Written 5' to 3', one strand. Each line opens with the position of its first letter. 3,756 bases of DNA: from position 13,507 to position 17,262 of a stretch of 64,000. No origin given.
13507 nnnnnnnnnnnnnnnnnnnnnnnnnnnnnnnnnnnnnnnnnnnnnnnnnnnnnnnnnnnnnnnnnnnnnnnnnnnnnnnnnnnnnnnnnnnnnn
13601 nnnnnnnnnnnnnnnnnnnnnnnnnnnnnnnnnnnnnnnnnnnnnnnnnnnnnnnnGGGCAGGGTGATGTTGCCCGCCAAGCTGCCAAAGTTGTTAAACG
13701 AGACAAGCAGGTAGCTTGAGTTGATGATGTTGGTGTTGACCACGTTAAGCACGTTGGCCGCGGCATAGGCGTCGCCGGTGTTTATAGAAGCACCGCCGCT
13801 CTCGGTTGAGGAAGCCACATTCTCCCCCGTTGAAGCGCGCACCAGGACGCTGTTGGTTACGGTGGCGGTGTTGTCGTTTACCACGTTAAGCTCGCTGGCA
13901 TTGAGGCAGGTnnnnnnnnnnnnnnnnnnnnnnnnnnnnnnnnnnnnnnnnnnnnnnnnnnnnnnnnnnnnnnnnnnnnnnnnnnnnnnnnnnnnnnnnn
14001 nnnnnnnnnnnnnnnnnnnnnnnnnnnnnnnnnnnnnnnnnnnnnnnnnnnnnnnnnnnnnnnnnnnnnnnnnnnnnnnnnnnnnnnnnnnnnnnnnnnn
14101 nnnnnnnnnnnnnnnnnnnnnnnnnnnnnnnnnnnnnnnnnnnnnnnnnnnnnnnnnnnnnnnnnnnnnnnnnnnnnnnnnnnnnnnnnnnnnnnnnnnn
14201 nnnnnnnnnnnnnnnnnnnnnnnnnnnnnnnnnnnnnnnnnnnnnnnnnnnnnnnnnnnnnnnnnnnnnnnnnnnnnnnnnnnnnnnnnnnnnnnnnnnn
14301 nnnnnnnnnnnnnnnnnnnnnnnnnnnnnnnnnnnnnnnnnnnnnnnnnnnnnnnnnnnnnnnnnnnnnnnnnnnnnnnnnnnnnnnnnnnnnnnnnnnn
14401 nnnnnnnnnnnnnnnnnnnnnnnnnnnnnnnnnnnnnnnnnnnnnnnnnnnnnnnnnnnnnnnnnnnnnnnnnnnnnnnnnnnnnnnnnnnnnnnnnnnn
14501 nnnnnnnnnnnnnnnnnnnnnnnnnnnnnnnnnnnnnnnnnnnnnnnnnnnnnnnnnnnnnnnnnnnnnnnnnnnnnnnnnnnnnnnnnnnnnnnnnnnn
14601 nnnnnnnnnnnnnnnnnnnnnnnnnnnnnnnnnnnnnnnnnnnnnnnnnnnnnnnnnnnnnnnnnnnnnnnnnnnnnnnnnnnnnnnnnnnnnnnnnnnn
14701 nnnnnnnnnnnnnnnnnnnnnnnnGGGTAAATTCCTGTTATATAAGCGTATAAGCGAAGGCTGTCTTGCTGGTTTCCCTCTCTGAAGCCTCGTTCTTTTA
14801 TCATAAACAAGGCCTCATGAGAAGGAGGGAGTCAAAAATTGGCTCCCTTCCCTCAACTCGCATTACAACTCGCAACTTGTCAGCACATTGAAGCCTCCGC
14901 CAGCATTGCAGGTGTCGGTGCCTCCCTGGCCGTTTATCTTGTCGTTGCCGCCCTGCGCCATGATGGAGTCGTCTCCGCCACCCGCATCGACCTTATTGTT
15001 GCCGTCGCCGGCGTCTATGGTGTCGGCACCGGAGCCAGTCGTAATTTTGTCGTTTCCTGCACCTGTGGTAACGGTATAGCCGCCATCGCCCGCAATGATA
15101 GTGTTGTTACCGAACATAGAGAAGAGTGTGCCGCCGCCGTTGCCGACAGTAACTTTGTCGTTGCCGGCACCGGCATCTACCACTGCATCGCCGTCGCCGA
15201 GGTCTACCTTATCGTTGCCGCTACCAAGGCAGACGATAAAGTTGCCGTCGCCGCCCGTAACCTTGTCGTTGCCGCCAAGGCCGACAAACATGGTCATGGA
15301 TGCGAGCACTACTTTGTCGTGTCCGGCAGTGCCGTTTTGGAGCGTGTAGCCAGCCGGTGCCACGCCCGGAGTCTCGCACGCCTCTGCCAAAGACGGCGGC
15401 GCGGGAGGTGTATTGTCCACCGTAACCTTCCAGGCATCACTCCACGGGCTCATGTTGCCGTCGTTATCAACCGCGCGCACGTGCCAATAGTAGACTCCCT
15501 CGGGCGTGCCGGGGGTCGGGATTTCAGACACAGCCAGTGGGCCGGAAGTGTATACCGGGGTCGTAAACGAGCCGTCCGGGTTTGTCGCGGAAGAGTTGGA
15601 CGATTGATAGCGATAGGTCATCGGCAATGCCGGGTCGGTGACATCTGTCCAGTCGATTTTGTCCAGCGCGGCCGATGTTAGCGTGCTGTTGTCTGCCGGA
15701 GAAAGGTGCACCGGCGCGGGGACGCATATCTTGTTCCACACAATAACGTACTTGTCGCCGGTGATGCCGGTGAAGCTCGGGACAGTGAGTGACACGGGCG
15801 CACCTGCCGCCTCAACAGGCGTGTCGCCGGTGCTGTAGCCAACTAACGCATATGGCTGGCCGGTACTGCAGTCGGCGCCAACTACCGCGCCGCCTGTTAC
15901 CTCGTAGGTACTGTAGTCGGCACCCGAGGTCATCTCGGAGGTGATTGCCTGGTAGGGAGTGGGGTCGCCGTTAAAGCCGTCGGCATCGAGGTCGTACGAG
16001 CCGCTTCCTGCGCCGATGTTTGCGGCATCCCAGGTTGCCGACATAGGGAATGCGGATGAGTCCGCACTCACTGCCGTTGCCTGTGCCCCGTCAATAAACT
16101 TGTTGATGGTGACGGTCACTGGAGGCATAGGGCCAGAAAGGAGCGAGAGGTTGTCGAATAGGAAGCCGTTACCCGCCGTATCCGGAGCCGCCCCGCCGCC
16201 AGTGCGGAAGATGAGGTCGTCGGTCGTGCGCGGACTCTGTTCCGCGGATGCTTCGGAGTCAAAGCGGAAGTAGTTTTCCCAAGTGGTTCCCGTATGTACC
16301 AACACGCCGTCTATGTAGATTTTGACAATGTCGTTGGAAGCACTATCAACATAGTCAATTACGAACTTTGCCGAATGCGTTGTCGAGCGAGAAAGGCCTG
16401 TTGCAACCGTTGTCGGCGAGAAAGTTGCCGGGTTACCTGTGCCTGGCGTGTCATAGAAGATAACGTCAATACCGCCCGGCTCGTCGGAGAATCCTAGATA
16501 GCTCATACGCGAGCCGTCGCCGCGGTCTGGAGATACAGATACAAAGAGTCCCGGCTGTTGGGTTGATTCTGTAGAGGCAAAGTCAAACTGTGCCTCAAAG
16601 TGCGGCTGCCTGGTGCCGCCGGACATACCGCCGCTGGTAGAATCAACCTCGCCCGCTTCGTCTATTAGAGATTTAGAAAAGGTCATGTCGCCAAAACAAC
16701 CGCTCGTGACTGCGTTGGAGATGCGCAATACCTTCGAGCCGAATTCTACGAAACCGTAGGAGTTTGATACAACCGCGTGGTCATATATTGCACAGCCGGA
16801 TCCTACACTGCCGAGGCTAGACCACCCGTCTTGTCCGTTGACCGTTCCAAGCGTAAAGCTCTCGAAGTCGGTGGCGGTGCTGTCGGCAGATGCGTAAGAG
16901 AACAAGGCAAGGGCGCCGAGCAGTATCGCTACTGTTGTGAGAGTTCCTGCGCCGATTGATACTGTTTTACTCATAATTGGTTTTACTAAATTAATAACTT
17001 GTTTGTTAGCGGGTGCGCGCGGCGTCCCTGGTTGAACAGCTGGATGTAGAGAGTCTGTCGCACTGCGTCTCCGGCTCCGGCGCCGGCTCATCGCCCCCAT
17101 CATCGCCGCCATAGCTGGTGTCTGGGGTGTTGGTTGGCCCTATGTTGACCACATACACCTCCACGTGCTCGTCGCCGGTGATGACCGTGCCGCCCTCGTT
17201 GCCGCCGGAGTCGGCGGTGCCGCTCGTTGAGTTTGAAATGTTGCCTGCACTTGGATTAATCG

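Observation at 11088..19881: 9-kb co-oriented array of secreted proteins sharing an uncharacterised TGDA-A-A-ANV-N-VNTNI repeat and PG-binding C-termini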

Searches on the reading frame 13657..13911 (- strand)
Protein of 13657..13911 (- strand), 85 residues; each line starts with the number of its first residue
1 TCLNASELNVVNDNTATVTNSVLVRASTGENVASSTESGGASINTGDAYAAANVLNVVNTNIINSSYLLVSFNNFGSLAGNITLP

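Call 36: search_solved_structures(query=A2, max_evalue=10)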
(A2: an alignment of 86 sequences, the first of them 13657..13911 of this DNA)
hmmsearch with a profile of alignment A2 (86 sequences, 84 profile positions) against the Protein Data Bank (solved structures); distinct sequences matched with E-value up to 10: 2.
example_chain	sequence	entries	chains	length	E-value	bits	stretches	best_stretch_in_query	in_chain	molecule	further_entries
6rjs_A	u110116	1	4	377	1.9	11.5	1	50-78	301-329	Methionine adenosyltransferase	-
6rk5_A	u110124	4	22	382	2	11.4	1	50-78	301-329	Methionine adenosyltransferase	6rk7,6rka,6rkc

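Call 42: search_protein_representatives(alignment_id=A2)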
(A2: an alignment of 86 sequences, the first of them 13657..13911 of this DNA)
Query: 86 sequences, 84 profile positions. Proteins with E-value up to 0.001 (for the whole library): 3143; up to 1e-10: 1959; up to 1e-30: 951. The best 150 are listed.
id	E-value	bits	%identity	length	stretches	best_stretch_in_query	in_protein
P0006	2.7e-105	360.4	-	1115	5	2-83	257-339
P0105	6.4e-104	356.0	-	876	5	3-83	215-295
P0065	1.6e-102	351.6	-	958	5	2-83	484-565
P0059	4.0e-102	350.2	-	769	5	2-82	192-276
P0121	5.9e-102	349.7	-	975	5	6-83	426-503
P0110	1.5e-101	348.4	-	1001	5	6-83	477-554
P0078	7.6e-101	346.1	-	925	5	6-83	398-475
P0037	1.2e-100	345.5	-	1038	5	2-83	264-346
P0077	1.9e-99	341.7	-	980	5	6-83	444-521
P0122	4.7e-99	340.4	-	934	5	6-83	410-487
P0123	6.0e-98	336.8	-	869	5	7-83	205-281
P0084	2.9e-97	334.7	-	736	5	3-83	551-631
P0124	4.5e-97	334.1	-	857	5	5-83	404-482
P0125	6.1e-97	333.6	-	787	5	6-82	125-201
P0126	9.5e-97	333.0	-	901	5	7-83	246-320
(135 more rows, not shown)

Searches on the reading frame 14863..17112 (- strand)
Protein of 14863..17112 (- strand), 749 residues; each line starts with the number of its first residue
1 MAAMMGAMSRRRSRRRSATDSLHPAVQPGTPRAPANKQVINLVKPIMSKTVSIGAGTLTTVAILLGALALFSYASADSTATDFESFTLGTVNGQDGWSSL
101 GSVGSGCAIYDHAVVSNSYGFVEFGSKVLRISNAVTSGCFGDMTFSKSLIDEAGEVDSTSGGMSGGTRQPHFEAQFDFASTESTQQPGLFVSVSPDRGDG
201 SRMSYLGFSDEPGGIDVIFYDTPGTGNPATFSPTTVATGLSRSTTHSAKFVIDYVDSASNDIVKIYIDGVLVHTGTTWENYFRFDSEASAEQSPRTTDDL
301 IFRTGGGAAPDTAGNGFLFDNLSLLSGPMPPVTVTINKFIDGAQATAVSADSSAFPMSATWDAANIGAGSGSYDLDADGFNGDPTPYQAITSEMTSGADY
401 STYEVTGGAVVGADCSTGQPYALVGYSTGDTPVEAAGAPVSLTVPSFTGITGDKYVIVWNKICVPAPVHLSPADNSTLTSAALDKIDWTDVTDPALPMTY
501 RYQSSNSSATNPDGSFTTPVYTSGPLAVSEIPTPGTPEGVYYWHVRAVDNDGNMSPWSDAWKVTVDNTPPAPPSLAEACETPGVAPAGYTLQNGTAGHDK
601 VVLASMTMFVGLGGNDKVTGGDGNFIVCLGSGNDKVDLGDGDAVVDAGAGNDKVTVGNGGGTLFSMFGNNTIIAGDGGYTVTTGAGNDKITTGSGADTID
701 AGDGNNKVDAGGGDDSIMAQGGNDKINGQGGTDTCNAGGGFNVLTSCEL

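Call 3: search_protein_families(library=pfam, proteins=[window:14863-17112:-], max_evalue=1)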
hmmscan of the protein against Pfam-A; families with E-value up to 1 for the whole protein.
window:14863-17112:- (749 aa): 3 families
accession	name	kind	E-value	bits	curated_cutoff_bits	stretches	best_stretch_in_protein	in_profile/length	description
PF00353.25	HemolysinCabind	-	1.2e-10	41.6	23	3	680-707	8-35/36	RTX calcium-binding nonapeptide repeat (4 copies)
PF25788.1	Ig_Rha78A_N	-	0.005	17.5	27.4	1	537-561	73-97/105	Rha78A-like, N-terminal immunoglobulin domain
PF19123.5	DUF5807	-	0.048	14.2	26.5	0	243-274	58-89/106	Family of unknown function (DUF5807)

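Call 4: search_protein_families(library=ncbifam, proteins=[window:14863-17112:-], max_evalue=1)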
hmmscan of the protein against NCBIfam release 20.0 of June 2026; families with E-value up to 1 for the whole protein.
window:14863-17112:- (749 aa): 3 families
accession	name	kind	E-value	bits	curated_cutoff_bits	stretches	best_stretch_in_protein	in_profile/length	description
NF046115.1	Ca_rpt_SMc04171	equivalog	1.1e-07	31.5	625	2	668-743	257-333/574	SMc04171 family calcium-binding repeat protein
NF033203.1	entero_EhxA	exception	4.9e-07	28.3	2000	2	666-747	735-816/997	enterohemolysin EhxA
NF033943.0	RTX_toxin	subfamily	2e-06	26.3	1000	1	608-733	689-818/930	RTX family hemolysin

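Call 57: search_solved_structures(query=A3, max_evalue=1)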
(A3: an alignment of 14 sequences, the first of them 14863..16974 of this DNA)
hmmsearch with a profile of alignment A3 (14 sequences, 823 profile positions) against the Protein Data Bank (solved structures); distinct sequences matched with E-value up to 1: 17.
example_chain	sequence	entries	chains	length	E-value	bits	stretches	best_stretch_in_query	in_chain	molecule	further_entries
7rah_E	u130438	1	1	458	8.3e-07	31.6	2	714-815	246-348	Bifunctional adenylate cyclase toxin/hemolysin CyaA,Bifunctional adenylate cyclase toxin/h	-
2z8z_A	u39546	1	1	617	5.4e-05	25.6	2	741-793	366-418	Lipase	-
7usl_C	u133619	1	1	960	0.00018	23.9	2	734-808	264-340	Bifunctional hemolysin-adenylate cyclase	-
2zj7_A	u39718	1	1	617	0.00037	22.9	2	728-800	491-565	Lipase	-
2z8x_A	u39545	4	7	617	0.00037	22.9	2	728-800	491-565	Lipase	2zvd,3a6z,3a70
2zj6_A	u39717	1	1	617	0.00037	22.9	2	728-800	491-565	Lipase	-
2agm_A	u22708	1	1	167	0.0055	19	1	747-791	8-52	Poly(beta-D-mannuronate) C5 epimerase 4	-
2ml3_A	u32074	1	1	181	0.025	16.8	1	778-817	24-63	Poly(beta-D-mannuronate) C5 epimerase 6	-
9p6c_A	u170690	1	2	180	0.052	15.8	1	704-792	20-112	Hemolysin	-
3hb2_P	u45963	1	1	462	0.078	15.2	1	734-819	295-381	Secreted protease C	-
3hbu_P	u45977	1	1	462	0.078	15.2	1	734-819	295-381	Secreted protease C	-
3hbv_P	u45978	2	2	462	0.078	15.2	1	734-819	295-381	Secreted protease C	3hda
1go7_P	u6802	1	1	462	0.078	15.2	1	734-819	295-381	PROTEASE C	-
1go8_P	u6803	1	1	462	0.078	15.2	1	734-819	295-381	PROTEASE C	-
1k7g_A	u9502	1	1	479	0.082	15.1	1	734-819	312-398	secreted protease C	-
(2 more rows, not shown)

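Call 58: search_solved_structures(query=window:14863-16974:-, max_evalue=1)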
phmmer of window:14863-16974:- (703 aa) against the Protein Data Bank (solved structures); distinct sequences matched with E-value up to 1: 7.
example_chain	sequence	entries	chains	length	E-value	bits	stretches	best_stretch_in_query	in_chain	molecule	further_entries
9p6c_A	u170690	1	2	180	0.05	15.4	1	562-653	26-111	Hemolysin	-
2ml1_A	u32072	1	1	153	0.084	14.6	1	565-617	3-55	Poly(beta-D-mannuronate) C5 epimerase 6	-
9wye_A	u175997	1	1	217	0.39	12.4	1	172-291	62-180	Spike protein VP25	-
9p0c_A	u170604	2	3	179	0.41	12.3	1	583-678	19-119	Hemolysin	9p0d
5ewo_A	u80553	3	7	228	0.45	12.2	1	172-291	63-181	Structural protein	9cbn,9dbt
7rah_E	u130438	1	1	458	0.54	12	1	570-680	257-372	Bifunctional adenylate cyclase toxin/hemolysin CyaA,Bifunctional adenylate cyclase toxin/h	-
9h0d_A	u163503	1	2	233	0.68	11.6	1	491-566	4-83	Thiol methyltransferase 1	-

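Call 87: search_protein_families(library=pfam, alignment_id=A3, max_evalue=0.01)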
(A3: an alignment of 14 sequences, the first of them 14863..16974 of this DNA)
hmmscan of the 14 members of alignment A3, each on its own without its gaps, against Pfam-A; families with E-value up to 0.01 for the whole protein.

A. member 1, window:14863-16974:- (703 aa): 2 families
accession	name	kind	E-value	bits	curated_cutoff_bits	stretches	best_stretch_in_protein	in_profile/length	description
PF00353.25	HemolysinCabind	-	7.6e-11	42.2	23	2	634-661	8-35/36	RTX calcium-binding nonapeptide repeat (4 copies)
PF25788.1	Ig_Rha78A_N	-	0.0046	17.6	27.4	1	491-515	73-97/105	Rha78A-like, N-terminal immunoglobulin domain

B. families by the number of members that match (of 14 scanned): 12 families
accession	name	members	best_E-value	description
PF00353.25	HemolysinCabind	13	1.1e-16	RTX calcium-binding nonapeptide repeat (4 copies)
PF13229.12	Beta_helix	6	7.2e-21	Right handed beta helix region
PF19403.5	SpaA_2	4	9.3e-34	Prealbumin-like fold domain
PF24514.1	SpaA_4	4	8.2e-15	Prealbumin-like fold domain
PF25788.1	Ig_Rha78A_N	2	0.0028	Rha78A-like, N-terminal immunoglobulin domain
PF13385.13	Laminin_G_3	1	1.2e-33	Concanavalin A-like lectin/glucanases superfamily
PF17802.7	SpaA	1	0.00038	Prealbumin-like fold domain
PF00354.24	Pentaxin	1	0.0016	Pentaxin family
PF14230.11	DUF4333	1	0.0017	Domain of unknown function (DUF4333)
PF02210.31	Laminin_G_2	1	0.0026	Laminin G domain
PF01095.25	Pectinesterase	1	0.0062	Pectinesterase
PF20674.3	SpaA_3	1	0.0073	Prealbumin-like fold domain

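Call 96: search_protein_families(library=phrogs, proteins=[window:14863-16974:-], max_evalue=0.01)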
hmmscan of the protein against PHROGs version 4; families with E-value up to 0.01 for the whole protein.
window:14863-16974:- (703 aa): 0 families

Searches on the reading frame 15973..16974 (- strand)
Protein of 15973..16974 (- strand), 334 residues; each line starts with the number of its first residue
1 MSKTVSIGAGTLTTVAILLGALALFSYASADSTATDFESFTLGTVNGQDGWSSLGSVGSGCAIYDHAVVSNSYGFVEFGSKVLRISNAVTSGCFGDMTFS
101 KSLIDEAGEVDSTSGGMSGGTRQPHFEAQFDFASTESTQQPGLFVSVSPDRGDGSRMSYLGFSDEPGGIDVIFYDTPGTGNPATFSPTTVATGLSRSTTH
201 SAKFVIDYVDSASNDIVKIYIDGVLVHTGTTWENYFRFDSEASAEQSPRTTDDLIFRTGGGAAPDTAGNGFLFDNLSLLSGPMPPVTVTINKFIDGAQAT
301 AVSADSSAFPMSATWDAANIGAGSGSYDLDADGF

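Call 90: find_homologous_proteins(query=window:15973-16974:-)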
Query window:15973-16974:- (334 aa): 1246 proteins with E <= 0.001 among 8000 candidates; the best 120 are listed.
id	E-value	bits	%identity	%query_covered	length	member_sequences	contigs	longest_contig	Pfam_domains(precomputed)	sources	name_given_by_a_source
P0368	1.7e-129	450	74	83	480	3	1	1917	-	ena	-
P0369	4.8e-127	442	64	100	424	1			-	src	-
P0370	4.7e-123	429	66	95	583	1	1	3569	PF00353.26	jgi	jgi:Ca2+-binding RTX toxin-like protein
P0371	2.9e-121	423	62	100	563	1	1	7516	-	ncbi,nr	ncbi:MAG: hypothetical protein KGJ93_04515 [Patescibacteria group bacterium]|nr:hypothetical protein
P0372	8.7e-119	415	73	81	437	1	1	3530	PF00353.26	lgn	-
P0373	9.7e-119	414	74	75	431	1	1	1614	PF00353.26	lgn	-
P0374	1.2e-115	404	59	100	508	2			PF19403.6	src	-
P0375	2.1e-114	400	59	100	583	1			-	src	-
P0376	8.6e-114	398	62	92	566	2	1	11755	PF00353.26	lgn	-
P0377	1.8e-112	394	66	85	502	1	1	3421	-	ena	-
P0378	1.9e-110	387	59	100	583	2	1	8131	PF00353.26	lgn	-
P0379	5.5e-110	386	64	82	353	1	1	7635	-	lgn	-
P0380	2.2e-109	384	71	72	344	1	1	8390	-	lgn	-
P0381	1.3e-108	381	66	81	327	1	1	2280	-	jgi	jgi:hypothetical protein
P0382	1.9e-108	381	67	75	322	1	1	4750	-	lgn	-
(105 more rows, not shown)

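Call 97: predict_structure(alignment_id=A7)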
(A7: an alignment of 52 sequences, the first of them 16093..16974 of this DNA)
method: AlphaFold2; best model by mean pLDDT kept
length: 294 residues; sequences in the alignment: 52
mean_pLDDT: 87.4   pTM: 0.84
mean pLDDT of the five models: 87.4, 84.7, 84.3, 82.7, 82.7
residues with pLDDT >= 90: 170; 70-90: 88; 50-70: 30; < 50: 6
segments of 3 or more residues with pLDDT < 50: 1-3, 56-58
pLDDT, mean of each block of 10 residues (from residue 1): 54 80 72 96 93 62 81 96 93 77 94 86 96 98 95 84 98 91 92 98 95 91 95 83 81 90 93 98 82 65
secondary structure, 60 per line:
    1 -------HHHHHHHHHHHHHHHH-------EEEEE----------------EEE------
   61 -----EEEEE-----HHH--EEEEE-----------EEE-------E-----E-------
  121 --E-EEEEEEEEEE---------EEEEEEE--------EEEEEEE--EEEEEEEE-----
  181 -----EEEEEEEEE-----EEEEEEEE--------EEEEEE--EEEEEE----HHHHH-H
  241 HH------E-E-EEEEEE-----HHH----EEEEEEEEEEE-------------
elements in order: H8-23 E31-35 E52-54 E66-70 E81-85 E97-99 E125-134 E144-150 E159-165 E168-175 E186-194 E200-207 E216-221 E224-229 H234-238 E253-258 E271-281

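Call 99: fold_search(model_id=the predicted structure, library=pdb)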
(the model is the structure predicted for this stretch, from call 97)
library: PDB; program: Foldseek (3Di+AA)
matches with E <= 10: 972; with E <= 0.001: 94
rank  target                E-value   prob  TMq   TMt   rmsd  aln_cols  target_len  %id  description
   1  8q2a_A                3.9e-07  1.00  0.43  0.52   8.1       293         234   10  TtX122B - A domain of unknown function from the Teredinibacter turnerae protein TERTU_2913 (released 2024-03-13)
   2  5hca_A                8.0e-07  1.00  0.44  0.47   6.9       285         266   13  Globular Domain of the Entamoeba histolytica calreticulin in complex with glucose (released 2016-08-31)
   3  5hcb_A                1.5e-06  1.00  0.44  0.47   7.2       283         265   12  Globular Domain of the Entamoeba histolytica calreticulin in complex with glucose (released 2016-08-31)
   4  2zzj                  2.2e-06  1.00  0.42  0.50   7.3       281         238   14  Crystal structure of endo-beta-1,4-glucuronan lyase from fungus Trichoderma reesei (released 2009-05-05)
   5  5hca_B                2.5e-06  1.00  0.48  0.52   6.3       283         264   12  Globular Domain of the Entamoeba histolytica calreticulin in complex with glucose (released 2016-08-31)
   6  8q2a_C                5.5e-06  1.00  0.43  0.53   7.5       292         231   10  TtX122B - A domain of unknown function from the Teredinibacter turnerae protein TERTU_2913 (released 2024-03-13)
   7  5hca_C                6.5e-06  1.00  0.45  0.49   6.6       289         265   14  Globular Domain of the Entamoeba histolytica calreticulin in complex with glucose (released 2016-08-31)
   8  7oa7                  7.3e-06  1.00  0.36  0.31   5.9       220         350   12  PilC minor pilin of Streptococcus sanguinis 2908 type IV pili (released 2022-05-04)
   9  5lk5_B                7.7e-06  1.00  0.47  0.53   6.1       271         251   14  Crystal structure of the globular domain of human calreticulin mutant D71K (released 2016-08-31)
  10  5lk5_I                1.1e-05  1.00  0.46  0.53   6.1       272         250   14  Crystal structure of the globular domain of human calreticulin mutant D71K (released 2016-08-31)
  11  5lk5_E                1.1e-05  1.00  0.45  0.52   6.2       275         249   14  Crystal structure of the globular domain of human calreticulin mutant D71K (released 2016-08-31)
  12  8hls_A                1.3e-05  1.00  0.39  0.21   5.7       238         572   13  Crystal structure of the sialidase Am1547 from A.muciniphila (released 2024-06-05)
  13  3pos_A                1.4e-05  1.00  0.45  0.52   6.4       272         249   14  Crystal structure of the globular domain of human calreticulin (released 2011-03-09)
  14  9qco_A                1.5e-05  1.00  0.36  0.12   6.1       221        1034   10  NTNH-HA70 complex from Clostridium botulinum Serotype B1 (released 2025-09-10)
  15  3pos_B                1.7e-05  1.00  0.44  0.50   6.0       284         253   15  Crystal structure of the globular domain of human calreticulin (released 2011-03-09)
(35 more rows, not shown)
